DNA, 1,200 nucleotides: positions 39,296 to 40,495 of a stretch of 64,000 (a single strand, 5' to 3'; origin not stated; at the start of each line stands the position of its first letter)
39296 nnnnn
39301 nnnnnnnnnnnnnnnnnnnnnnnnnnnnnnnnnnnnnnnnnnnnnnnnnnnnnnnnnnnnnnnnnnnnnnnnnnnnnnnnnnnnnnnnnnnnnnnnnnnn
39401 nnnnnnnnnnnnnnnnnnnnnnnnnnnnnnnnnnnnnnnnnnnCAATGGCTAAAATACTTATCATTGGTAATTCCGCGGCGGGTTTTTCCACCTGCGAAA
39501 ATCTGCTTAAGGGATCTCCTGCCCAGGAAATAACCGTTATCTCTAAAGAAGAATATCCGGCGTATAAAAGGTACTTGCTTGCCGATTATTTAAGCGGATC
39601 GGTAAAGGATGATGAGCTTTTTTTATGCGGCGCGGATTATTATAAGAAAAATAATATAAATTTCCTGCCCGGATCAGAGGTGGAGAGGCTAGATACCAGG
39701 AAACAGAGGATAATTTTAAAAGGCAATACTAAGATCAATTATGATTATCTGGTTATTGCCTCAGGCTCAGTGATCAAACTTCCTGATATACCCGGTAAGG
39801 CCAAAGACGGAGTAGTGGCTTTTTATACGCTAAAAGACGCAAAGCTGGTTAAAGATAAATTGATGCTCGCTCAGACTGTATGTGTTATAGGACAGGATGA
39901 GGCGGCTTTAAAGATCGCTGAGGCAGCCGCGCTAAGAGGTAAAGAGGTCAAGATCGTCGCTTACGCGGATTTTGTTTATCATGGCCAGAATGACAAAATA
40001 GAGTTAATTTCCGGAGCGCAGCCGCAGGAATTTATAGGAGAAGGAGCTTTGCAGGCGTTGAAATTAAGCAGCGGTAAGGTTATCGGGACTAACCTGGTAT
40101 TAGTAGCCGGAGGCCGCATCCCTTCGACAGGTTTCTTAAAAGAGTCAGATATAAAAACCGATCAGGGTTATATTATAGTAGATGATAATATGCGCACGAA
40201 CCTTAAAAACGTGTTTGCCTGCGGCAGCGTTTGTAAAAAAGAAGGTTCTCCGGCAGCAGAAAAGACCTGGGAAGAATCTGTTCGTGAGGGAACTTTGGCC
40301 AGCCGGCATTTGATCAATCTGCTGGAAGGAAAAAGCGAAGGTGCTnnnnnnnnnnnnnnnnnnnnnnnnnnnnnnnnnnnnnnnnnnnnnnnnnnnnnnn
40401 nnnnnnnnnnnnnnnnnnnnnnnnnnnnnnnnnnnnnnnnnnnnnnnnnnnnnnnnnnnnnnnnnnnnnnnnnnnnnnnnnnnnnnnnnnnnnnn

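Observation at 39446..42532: Flavoprotein-reductase::acetyl-CoA synthase (AcsB) fusion with no CODH partner in sight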

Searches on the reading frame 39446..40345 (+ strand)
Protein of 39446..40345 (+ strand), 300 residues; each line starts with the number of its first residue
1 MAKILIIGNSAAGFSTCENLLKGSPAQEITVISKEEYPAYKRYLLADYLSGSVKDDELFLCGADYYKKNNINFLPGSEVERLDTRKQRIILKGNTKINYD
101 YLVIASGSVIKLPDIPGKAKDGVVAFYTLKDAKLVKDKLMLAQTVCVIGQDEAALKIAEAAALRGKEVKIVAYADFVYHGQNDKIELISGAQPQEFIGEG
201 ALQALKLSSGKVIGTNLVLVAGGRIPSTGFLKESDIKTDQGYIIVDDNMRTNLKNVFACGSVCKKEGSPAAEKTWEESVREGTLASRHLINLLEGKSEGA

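Call 18: find_homologous_proteins(query=window:39446-40345:+, max_evalue=0.00001)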
Query window:39446-40345:+ (300 aa): 142 proteins with E <= 0.00001 among 3980 candidates; the best 120 are listed.
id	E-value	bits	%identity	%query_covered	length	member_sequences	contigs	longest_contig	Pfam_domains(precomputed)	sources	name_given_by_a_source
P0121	1.8e-112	393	61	99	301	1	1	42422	PF07992.21,PF13738.13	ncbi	-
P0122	5.8e-111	388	61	97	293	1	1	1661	PF07992.21,PF13738.13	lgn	-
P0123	5.7e-104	365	56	98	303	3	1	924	PF07992.21,PF13738.13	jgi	jgi:nitrite reductase (NADH) large subunit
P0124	1.6e-103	364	57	97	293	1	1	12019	PF07992.21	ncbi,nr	ncbi:MAG: FAD-dependent oxidoreductase [Candidatus Omnitrophica bacterium]|nr:FAD-dependent oxidored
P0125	2.3e-100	354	56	99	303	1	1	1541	PF07992.21,PF13738.13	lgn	-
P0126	5.2e-100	352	56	98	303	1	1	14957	PF07992.21,PF13738.13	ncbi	-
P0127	7.9e-100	352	56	98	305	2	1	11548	PF07992.21,PF13738.13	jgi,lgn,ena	-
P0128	5.8e-99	349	56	97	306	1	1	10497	PF07992.21,PF13738.13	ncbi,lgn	-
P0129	3.3e-98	347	55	98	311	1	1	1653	PF07992.21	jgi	jgi:NAD(P)H-nitrite reductase large subunit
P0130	1.7e-97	344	55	98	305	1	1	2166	PF07992.21,PF13738.13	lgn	-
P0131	6.5e-97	342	53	98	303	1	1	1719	PF07992.21,PF13738.13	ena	-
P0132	3.4e-96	340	55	98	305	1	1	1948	PF07992.21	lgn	-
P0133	3.5e-95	337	56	98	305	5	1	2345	PF07992.21,PF13738.13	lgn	-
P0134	6.6e-95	336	51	98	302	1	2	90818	PF07992.21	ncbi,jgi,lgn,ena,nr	ncbi:MAG TPA: FAD-dependent oxidoreductase [Patescibacteria group bacterium]|nr:FAD-dependent oxidor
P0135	1.3e-94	335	54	98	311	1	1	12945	PF07992.21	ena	-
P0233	2.9e-42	163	35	96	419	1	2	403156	PF01266.31,PF07992.21,PF00070.34,PF13738.13,PF18267.8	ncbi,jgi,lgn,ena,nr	ncbi:MAG: FAD-dependent oxidoreductase [Candidatus Omnitrophica bacterium]|nr:FAD-dependent oxidored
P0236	2.0e-29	121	33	96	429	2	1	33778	PF07992.21,PF00070.34,PF13738.13,PF03486.21,PF18267.8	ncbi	-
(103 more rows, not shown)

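Call 23: find_encoding_contigs(protein=P0233, flank=10000, max_places=2)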
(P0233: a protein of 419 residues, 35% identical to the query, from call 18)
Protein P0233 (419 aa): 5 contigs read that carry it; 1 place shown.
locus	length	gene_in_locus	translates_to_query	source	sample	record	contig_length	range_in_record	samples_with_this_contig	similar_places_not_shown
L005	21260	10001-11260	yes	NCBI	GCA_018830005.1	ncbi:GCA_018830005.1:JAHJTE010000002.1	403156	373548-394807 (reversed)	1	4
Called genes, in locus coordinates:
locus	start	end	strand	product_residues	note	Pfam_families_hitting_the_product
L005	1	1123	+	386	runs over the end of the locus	PF01702:TGT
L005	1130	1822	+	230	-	PF01746:tRNA_m1G_MT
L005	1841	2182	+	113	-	PF01245:Ribosomal_L19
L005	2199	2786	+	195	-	PF01351:RNase_HII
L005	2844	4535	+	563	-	PF01268:FTHFS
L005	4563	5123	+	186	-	PF04961:FTCD_C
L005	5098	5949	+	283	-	PF00763:THF_DHG_CYH, PF02882:THF_DHG_CYH_C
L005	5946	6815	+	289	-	PF02219:MTHFR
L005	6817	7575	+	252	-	PF00142:Fer4_NifH, PF01656:CbiA, PF02374:ArsA_ATPase, PF03308:MeaB (weak), PF06564:CBP_BcsQ (faint), PF10609:ParA (weak), PF13614:AAA_31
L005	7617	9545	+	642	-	PF03063:Prismane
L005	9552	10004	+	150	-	PF13187:Fer4_9 (faint), PF13237:Fer4_10 (faint), PF13484:Fer4_16 (faint), PF13247:Fer4_11, PF12838:Fer4_7, PF00037:Fer4, PF12837:Fer4_6 (weak), PF12838:Fer4_7 (weak), +1 more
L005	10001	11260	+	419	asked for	PF07992:Pyr_redox_2, PF01266:DAO (faint), PF13738:Pyr_redox_3, PF00070:Pyr_redox, PF18267:Rubredoxin_C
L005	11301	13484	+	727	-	PF18537:CODH_A_N, PF03598:CdhC, PF19436:ACS_CODH_B_C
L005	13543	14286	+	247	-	PF13424:TPR_12, PF13414:TPR_11, PF13432:TPR_16 (weak), PF00515:TPR_1, PF07719:TPR_2 (weak), PF13181:TPR_8 (weak), PF13414:TPR_11 (weak), PF13431:TPR_17 (weak), +5 more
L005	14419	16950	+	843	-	PF02739:5_3_exonuc_N, PF01367:5_3_exonuc, PF22619:DNA_polI_exo1, PF00476:DNA_pol_A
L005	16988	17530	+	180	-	PF04893:Yip1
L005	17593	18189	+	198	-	PF01121:CoaE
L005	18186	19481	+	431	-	PF07498:Rho_N, PF07497:Rho_RNA_bind, PF00006:ATP-synt_ab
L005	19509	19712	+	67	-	PF01197:Ribosomal_L31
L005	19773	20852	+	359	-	PF03462:PCRF, PF00472:RF-1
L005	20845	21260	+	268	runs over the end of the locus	PF17827:PrmC_N, PF05175:MTS, PF01170:UPF0020 (weak), PF06325:PrmA, PF07669:Eco57I (weak), PF13489:Methyltransf_23 (weak), PF13847:Methyltransf_31, PF13649:Methyltransf_25, +3 more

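Call 24: find_encoding_contigs(protein=P0236, flank=8000, max_places=2)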
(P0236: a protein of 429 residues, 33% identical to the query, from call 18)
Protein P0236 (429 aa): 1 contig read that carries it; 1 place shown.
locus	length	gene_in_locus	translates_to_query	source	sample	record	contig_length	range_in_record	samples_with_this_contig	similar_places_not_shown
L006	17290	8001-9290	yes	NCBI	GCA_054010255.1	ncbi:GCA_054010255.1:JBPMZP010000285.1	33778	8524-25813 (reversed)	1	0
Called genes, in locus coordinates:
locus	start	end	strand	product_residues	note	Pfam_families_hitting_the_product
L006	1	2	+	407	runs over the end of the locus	PF00696:AA_kinase, PF01842:ACT (weak), PF13840:ACT_7, PF22468:ACT_9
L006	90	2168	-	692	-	PF07691:PA14, PF00801:PKD (weak), PF18911:PKD_4 (weak)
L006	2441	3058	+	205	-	PF12710:HAD (faint), PF13419:HAD_2, PF00702:Hydrolase, PF13242:Hydrolase_like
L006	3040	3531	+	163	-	PF02542:YgbB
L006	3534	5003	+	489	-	PF01406:tRNA-synt_1e, PF01921:tRNA-synt_1f (faint), PF09334:tRNA-synt_1g (faint), PF00133:tRNA-synt_1 (weak), PF09190:DALR_2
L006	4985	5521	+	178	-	PF02075:RuvC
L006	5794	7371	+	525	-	PF12838:Fer4_7 (weak), PF13237:Fer4_10 (weak), PF14697:Fer4_21 (weak), PF01645:Glu_synthase, PF03060:NMO (weak), PF00478:IMPDH, PF04898:Glu_syn_central (weak), PF01070:FMN_dh, +1 more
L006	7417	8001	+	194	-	PF12797:Fer4_2 (faint), PF13237:Fer4_10 (faint), PF12837:Fer4_6 (faint), PF13247:Fer4_11, PF12838:Fer4_7 (weak), PF00037:Fer4, PF13187:Fer4_9 (weak)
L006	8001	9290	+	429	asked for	PF03486:HI0933_like (faint), PF07992:Pyr_redox_2, PF13738:Pyr_redox_3, PF00070:Pyr_redox, PF18267:Rubredoxin_C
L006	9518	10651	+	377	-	PF13537:GATase_7 (faint), PF00310:GATase_2, PF13522:GATase_6 (weak)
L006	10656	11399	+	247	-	PF01493:GXGXG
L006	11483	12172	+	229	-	-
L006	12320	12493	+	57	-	-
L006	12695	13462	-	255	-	PF23023:Anti-Pycsar_Apyc1, PF00753:Lactamase_B, PF12706:Lactamase_B_2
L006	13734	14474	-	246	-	-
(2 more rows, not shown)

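Call 48: predict_structure(alignment_id=A2)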
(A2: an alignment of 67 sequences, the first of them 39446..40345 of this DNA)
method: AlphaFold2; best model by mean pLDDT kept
length: 300 residues; sequences in the alignment: 67
mean_pLDDT: 96.3   pTM: 0.92
mean pLDDT of the five models: 96.3, 96.1, 96.1, 95.8, 95.7
residues with pLDDT >= 90: 283; 70-90: 14; 50-70: 2; < 50: 1
segments of 3 or more residues with pLDDT < 50: none
pLDDT, mean of each block of 10 residues (from residue 1): 97 98 93 98 97 97 97 98 98 98 98 97 98 98 97 95 97 90 95 98 98 98 96 97 98 98 97 96 98 78
secondary structure, 60 per line:
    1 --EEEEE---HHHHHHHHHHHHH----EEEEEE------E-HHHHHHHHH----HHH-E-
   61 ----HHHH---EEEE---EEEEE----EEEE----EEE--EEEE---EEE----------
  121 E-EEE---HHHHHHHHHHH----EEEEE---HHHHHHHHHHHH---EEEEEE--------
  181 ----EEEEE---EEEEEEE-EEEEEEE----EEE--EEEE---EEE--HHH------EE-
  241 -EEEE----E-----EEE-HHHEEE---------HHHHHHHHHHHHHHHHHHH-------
elements in order: E3-7 H11-23 E28-33 H42-50 H65-68 E72-75 E79-83 E88-91 E96-98 E101-104 E108-110 E123-125 H129-139 E144-148 H152-163 E167-172 E185-189 E193-199 E201-207 E212-214 E217-220 E224-226 E242-245 E256-258 E263-265 H275-293

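Call 52: fold_search(model_id=the predicted structure, library=pdb)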
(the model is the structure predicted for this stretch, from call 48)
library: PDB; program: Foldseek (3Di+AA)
matches with E <= 10: 1966; with E <= 0.001: 807
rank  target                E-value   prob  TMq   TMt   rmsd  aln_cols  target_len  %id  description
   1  4emi                  4.9e-27  1.00  0.87  0.66   3.6       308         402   25  Toluene dioxygenase reductase in reduced state in complex with NAD+ (released 2012-09-26)
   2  3cgb_A                1.5e-26  1.00  0.89  0.61   2.8       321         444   24  Pyridine Nucleotide Complexes with Bacillus anthracis Coenzyme A-Disulfide Reductase: A Structural Analysis of Dual NA (released 2008-04-22)
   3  1nhs                  4.6e-26  1.00  0.85  0.58   3.4       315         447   25  AN L40C MUTATION CONVERTS THE CYSTEINE-SULFENIC ACID REDOX CENTRE IN ENTEROCOCCAL NADH PEROXIDASE TO A DISULFIDE (released 1995-02-14)
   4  5l1n_A                6.1e-26  1.00  0.88  0.61   2.9       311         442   22  Pyrococcus horikoshii CoA Disulfide Reductase Quadruple Mutant (released 2017-08-09)
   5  8a56_A                8.1e-26  1.00  0.89  0.51   2.5       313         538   24  Coenzyme A-persulfide reductase (CoAPR) from Enterococcus faecalis (released 2022-09-14)
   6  1nhq                  8.6e-26  1.00  0.85  0.58   3.4       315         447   25  CRYSTALLOGRAPHIC ANALYSES OF NADH PEROXIDASE CYS42ALA AND CYS42SER MUTANTS: ACTIVE SITE STRUCTURE, MECHANISTIC IMPLICATI (released 1995-02-14)
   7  1nhp                  9.1e-26  1.00  0.84  0.58   3.4       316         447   25  CRYSTALLOGRAPHIC ANALYSES OF NADH PEROXIDASE CYS42ALA AND CYS42SER MUTANTS: ACTIVE SITE STRUCTURE, MECHANISTIC IMPLICATI (released 1995-02-14)
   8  9li3_B                1.0e-25  1.00  0.87  0.67   3.0       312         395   19  Crystal structure of FAD-dependent oxidoreductase from Marinomonas mediterranea (released 2026-01-21)
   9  3ef6                  1.3e-25  1.00  0.87  0.66   3.6       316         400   26  Crystal structure of Toluene 2,3-Dioxygenase Reductase (released 2009-03-10)
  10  3lb8_B                2.4e-25  1.00  0.88  0.64   2.6       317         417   20  Crystal structure of the covalent putidaredoxin reductase-putidaredoxin complex (released 2010-02-23)
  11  8a56_B                2.4e-25  1.00  0.88  0.50   3.2       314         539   24  Coenzyme A-persulfide reductase (CoAPR) from Enterococcus faecalis (released 2022-09-14)
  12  1nhr                  2.9e-25  1.00  0.84  0.58   3.4       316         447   25  AN L40C MUTATION CONVERTS THE CYSTEINE-SULFENIC ACID REDOX CENTRE IN ENTEROCOCCAL NADH PEROXIDASE TO A DISULFIDE (released 1995-02-14)
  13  8c0z_E                3.6e-25  1.00  0.85  0.61   3.7       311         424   24  CryoEM structure of a tungsten-containing aldehyde oxidoreductase from Aromatoleum aromaticum (released 2023-05-31)
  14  1f8w                  4.3e-25  1.00  0.86  0.59   3.0       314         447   24  CRYSTAL STRUCTURE OF NADH PEROXIDASE MUTANT: R303M (released 2001-02-05)
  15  1npx                  9.0e-25  1.00  0.84  0.58   3.3       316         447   25  STRUCTURE OF NADH PEROXIDASE FROM STREPTOCOCCUS FAECALIS 10C1 REFINED AT 2.16 ANGSTROMS RESOLUTION (released 1994-01-31)
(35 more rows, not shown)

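Call 62: search_solved_structures(query=window:39446-40345:+, max_evalue=1e-10, show_alignments=2)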
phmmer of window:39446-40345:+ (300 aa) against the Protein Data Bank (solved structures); distinct sequences matched with E-value up to 1e-10: 24.
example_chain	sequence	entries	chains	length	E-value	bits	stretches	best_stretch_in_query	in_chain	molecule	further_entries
1xhc_A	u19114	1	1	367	1.6e-25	93.3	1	2-270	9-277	NADH oxidase /nitrite reductase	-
3klj_A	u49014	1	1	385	3.1e-25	92.3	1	2-267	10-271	NAD(FAD)-dependent dehydrogenase, NirB-family (N-terminal domain)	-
8c0z_E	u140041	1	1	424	3.1e-21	79.2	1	3-175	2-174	Similar to ferredoxin:NADH oxidoreductases or NADH oxidases,potential subunit of aldehyde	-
3ef6_A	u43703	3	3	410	1e-20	77.5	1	4-264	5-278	Toluene 1,2-dioxygenase system ferredoxin--NAD(+) reductase | TodA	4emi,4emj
6ruz_A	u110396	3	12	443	7.4e-19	71.4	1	3-264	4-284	NADH oxidase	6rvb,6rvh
1f8w_A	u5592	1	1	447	1.4e-17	67.2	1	3-270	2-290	NADH PEROXIDASE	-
1joa_A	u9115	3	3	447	1.5e-17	67.1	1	3-270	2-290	NADH PEROXIDASE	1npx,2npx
1nhq_A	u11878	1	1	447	1.5e-17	67.1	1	3-270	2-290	NADH PEROXIDASE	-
1nhp_A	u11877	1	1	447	1.5e-17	67.1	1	3-270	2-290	NADH PEROXIDASE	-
1nhr_A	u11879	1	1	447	2e-17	66.7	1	3-270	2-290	NADH PEROXIDASE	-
1nhs_A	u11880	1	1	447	2.8e-17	66.2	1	3-270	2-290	NADH PEROXIDASE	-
3cgb_A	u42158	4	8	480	5.2e-17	65.3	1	5-262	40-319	Pyridine nucleotide-disulfide oxidoreductase, class I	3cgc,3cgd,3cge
5l1n_A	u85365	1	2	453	5.5e-16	62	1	3-275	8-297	Coenzyme A disulfide reductase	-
3fg2_P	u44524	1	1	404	8.9e-16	61.3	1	4-293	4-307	Putative rubredoxin reductase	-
3kd9_A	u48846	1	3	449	5.9e-15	58.6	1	2-275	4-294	Coenzyme A disulfide reductase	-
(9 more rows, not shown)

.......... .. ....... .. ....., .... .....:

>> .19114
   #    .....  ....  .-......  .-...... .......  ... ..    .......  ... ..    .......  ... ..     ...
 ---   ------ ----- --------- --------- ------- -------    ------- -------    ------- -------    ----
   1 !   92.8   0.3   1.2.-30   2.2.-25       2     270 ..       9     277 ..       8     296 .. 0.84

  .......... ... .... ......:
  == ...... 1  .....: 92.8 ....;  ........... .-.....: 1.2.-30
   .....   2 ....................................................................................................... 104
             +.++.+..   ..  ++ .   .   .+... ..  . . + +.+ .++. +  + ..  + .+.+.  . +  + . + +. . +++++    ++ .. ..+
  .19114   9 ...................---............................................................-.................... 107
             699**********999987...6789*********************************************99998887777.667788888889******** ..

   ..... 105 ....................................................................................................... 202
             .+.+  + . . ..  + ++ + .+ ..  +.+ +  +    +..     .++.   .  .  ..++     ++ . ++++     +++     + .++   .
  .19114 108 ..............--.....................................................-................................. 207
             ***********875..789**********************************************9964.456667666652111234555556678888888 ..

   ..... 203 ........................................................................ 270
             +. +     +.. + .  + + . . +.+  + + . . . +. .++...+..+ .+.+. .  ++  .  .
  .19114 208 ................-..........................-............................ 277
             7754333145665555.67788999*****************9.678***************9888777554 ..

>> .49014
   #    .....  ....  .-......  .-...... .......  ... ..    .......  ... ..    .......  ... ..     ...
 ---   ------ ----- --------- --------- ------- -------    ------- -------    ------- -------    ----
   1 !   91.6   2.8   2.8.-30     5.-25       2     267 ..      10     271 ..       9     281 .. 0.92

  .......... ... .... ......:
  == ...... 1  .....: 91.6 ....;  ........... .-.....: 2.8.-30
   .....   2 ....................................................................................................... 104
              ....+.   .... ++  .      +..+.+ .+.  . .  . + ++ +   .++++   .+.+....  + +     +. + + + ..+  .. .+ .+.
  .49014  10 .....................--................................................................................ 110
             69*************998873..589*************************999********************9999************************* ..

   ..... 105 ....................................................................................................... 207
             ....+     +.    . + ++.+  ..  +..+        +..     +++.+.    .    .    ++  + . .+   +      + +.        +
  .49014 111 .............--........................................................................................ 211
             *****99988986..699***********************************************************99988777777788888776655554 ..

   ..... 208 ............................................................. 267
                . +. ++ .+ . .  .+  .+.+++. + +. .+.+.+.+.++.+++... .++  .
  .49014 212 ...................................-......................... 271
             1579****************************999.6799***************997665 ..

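Call 81: search_protein_representatives(protein=window:39446-40345:+)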
Query: 300 residues. Proteins with E-value up to 0.001 (for the whole library): 13050; up to 1e-10: 5087; up to 1e-30: 92. The best 150 are listed.
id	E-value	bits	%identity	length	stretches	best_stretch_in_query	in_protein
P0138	8.4e-93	327.1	52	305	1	1-295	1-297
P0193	2.3e-80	286.3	51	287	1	1-267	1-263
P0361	2.8e-78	279.5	45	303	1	1-294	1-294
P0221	9.0e-71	254.9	46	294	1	1-290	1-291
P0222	1.1e-67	244.7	41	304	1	1-295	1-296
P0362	1.7e-65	237.6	42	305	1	3-296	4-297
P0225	2.0e-65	237.3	45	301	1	1-290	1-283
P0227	5.2e-65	236.0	41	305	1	1-293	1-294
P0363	2.8e-63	230.3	40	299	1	1-295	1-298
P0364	3.4e-62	226.7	45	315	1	1-286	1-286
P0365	3.4e-60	220.2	46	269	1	1-291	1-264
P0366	4.4e-57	209.9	38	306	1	14-297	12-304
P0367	2.5e-56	207.5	39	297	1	1-292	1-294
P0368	3.0e-55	203.9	40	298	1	1-292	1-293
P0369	1.3e-54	201.8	39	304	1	1-295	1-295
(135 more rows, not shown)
